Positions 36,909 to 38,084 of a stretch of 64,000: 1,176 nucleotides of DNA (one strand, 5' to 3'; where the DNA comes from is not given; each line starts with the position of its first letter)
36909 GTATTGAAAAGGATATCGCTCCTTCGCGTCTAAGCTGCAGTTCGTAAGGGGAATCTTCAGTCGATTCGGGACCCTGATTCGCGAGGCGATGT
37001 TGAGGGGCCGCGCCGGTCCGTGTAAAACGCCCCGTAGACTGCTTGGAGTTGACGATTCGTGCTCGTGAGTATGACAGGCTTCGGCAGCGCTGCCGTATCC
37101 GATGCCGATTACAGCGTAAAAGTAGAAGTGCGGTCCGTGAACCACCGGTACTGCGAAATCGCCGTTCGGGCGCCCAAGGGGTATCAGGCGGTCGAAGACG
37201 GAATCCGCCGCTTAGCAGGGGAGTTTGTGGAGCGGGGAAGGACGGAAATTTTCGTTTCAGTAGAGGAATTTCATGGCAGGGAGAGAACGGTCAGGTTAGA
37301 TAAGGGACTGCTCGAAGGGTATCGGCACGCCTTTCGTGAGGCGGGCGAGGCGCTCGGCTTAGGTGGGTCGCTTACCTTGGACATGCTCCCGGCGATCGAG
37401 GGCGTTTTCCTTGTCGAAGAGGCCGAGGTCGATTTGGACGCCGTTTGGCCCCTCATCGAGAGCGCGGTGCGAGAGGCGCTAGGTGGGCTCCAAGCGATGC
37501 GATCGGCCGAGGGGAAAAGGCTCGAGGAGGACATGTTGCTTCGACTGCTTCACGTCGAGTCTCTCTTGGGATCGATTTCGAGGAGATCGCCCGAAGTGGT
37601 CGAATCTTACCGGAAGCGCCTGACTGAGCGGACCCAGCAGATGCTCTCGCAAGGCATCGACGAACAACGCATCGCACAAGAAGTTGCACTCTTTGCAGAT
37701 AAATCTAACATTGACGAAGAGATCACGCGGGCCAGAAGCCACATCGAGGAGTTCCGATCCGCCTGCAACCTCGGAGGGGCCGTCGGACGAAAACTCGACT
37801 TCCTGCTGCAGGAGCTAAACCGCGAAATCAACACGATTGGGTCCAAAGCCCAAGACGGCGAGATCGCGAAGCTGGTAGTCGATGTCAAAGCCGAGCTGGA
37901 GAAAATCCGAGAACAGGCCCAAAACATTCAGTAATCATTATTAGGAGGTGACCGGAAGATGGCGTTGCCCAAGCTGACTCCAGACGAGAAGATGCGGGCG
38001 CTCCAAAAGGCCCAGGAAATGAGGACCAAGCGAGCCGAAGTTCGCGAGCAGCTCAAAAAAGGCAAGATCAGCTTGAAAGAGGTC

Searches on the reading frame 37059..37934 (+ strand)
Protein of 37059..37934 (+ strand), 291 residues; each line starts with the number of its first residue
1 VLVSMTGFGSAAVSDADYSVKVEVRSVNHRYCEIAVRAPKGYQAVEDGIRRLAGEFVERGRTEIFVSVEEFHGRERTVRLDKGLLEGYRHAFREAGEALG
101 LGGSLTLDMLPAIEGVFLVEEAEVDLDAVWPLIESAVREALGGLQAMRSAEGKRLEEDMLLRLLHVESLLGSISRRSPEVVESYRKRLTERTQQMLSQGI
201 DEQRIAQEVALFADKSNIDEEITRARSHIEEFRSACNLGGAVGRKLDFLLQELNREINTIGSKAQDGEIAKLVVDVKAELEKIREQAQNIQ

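Call 3: search_protein_families(library=pfam, proteins=[window:37059-37934:+], max_evalue=0.01)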
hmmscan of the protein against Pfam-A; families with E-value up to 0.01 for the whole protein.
window:37059-37934:+ (291 aa): 3 families
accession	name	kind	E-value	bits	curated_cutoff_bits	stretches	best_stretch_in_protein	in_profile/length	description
PF08340.16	YicC-like_C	-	8.6e-45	152.2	27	1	173-290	1-119/120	Endoribonuclease YicC-like, C-terminal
PF03755.18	YicC-like_N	-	1.8e-40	139.3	25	1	4-156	3-155/156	Endoribonuclease YicC-like, N-terminal region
PF19551.4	DUF6074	-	0.0032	18.1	27.2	0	182-215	33-67/83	Family of unknown function (DUF6074)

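Call 4: search_protein_families(library=ncbifam, proteins=[window:37059-37934:+], max_evalue=0.01)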
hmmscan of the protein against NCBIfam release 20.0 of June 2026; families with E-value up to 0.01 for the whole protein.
window:37059-37934:+ (291 aa): 1 family
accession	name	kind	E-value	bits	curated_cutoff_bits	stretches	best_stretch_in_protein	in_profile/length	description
TIGR00255.1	TIGR00255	hypoth_equivalog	1.8e-72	244.5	167.5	1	1-290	1-290/291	YicC/YloC family endoribonuclease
